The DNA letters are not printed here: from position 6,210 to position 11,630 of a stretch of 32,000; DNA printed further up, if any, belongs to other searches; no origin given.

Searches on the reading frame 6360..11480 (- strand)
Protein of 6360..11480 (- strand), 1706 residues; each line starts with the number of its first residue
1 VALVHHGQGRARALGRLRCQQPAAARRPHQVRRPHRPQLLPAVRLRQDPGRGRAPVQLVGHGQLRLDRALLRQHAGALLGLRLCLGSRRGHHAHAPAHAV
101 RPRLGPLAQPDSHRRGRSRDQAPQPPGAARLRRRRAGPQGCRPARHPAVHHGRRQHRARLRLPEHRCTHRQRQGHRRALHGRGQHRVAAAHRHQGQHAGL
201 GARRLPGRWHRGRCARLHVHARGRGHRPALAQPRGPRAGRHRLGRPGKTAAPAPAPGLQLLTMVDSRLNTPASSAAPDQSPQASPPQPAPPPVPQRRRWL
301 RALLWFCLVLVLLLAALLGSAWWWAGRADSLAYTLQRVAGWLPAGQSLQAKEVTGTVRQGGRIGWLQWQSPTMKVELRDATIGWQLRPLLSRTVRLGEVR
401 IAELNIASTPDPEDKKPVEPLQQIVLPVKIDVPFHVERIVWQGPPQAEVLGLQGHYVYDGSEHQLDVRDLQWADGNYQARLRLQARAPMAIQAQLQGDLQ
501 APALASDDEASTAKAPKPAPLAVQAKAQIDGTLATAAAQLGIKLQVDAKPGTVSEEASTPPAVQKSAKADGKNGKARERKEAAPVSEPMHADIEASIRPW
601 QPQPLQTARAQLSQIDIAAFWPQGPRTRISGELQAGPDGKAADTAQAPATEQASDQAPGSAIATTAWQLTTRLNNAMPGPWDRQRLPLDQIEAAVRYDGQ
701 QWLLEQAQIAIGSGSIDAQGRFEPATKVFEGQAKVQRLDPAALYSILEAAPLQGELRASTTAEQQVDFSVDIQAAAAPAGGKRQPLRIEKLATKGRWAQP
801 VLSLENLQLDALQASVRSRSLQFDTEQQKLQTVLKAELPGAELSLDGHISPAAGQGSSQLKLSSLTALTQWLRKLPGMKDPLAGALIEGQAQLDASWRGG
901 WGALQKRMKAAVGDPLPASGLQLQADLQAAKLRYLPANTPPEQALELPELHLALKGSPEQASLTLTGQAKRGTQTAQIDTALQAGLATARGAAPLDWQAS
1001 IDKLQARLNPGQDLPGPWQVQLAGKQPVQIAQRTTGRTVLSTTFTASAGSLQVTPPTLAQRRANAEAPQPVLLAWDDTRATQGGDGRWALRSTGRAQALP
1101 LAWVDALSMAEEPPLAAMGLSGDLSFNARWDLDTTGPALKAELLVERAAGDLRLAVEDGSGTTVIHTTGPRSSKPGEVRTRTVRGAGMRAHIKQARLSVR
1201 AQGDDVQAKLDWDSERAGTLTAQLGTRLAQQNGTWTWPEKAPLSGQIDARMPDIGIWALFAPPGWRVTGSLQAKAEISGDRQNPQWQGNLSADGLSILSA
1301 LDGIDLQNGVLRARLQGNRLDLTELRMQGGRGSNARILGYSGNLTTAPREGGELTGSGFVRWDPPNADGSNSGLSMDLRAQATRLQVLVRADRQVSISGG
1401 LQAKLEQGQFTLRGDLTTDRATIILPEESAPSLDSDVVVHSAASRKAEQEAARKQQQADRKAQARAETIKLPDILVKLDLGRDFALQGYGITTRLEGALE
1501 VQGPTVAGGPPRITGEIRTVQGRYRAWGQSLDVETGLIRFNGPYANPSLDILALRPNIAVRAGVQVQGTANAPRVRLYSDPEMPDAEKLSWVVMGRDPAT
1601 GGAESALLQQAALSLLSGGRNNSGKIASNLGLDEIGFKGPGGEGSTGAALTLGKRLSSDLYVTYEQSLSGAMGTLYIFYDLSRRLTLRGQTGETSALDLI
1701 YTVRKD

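Call 21: search_protein_families(library=pfam, proteins=[window:6360-11480:-], max_evalue=0.01)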
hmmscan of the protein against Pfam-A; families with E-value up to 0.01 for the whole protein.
window:6360-11480:- (1706 aa): 1 family
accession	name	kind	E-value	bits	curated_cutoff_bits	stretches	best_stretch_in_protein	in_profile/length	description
PF04357.19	TamB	-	2e-60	205.5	22.4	1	1346-1704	5-380/381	TamB, inner membrane protein subunit of TAM complex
